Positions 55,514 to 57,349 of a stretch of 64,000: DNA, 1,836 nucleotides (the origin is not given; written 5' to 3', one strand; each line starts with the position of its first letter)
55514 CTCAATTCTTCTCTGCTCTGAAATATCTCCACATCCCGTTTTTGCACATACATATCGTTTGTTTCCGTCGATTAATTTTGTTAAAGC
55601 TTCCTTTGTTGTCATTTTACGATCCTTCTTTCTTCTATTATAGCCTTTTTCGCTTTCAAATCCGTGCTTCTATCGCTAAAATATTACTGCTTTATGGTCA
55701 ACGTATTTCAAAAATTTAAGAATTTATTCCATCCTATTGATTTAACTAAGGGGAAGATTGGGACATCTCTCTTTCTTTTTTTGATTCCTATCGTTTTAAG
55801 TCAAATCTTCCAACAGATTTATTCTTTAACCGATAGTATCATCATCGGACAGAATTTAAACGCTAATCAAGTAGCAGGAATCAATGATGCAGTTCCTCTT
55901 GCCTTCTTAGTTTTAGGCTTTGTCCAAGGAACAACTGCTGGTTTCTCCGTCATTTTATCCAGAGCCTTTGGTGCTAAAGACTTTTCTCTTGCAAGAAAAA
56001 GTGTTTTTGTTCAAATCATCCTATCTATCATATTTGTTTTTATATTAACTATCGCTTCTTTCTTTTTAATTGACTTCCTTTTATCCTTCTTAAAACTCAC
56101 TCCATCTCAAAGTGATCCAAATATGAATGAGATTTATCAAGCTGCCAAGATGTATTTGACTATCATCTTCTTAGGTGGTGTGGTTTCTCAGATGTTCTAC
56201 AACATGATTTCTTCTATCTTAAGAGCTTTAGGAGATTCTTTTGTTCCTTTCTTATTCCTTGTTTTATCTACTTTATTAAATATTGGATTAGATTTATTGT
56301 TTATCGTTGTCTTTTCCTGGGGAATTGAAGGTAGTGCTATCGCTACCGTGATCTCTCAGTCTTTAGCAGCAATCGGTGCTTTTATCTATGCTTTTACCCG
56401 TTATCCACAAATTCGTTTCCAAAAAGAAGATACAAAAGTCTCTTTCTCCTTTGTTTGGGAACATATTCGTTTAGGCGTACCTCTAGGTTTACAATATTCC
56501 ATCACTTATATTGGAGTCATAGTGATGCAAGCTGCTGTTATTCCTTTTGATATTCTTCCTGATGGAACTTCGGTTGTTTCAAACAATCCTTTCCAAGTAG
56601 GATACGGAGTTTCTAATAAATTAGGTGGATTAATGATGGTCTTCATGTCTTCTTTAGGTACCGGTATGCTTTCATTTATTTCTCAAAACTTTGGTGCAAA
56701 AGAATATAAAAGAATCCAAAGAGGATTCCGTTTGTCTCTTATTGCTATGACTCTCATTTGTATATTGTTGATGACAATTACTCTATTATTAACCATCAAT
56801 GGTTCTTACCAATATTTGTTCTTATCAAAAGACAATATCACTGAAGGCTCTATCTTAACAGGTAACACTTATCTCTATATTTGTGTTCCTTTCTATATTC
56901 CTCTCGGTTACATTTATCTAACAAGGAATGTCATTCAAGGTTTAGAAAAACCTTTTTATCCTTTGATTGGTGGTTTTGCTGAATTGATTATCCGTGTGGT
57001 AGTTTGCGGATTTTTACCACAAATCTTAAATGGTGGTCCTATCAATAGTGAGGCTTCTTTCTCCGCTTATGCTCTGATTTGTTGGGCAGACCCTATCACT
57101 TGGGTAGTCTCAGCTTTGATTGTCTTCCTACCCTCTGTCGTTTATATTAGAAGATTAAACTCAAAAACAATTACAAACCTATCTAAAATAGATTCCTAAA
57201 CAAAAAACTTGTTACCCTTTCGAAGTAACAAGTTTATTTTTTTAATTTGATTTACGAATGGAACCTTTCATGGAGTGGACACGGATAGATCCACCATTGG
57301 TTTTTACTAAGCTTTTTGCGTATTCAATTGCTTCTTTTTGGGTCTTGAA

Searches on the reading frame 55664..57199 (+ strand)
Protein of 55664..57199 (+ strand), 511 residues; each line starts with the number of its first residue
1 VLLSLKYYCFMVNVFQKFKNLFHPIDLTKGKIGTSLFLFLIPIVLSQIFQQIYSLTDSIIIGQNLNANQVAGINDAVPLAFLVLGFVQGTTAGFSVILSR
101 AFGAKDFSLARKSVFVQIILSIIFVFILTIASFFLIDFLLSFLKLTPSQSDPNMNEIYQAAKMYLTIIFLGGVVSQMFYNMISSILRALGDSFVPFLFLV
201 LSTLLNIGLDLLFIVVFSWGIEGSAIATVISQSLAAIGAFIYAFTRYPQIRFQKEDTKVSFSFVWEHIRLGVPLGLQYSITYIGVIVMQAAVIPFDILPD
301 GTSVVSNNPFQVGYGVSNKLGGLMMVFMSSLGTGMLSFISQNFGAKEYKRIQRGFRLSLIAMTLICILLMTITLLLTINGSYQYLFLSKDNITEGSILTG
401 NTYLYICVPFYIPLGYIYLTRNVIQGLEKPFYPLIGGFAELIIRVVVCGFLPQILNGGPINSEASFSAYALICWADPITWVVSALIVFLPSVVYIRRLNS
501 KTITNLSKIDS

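Call 81: search_protein_families(library=pfam, proteins=[window:55664-57199:+], max_evalue=0.00001)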
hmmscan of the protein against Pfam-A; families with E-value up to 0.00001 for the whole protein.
window:55664-57199:+ (511 aa): 1 family
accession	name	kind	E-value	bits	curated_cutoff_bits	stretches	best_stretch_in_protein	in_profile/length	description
PF01554.23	MatE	-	1.9e-34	119.2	24.9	2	42-210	1-159/161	MatE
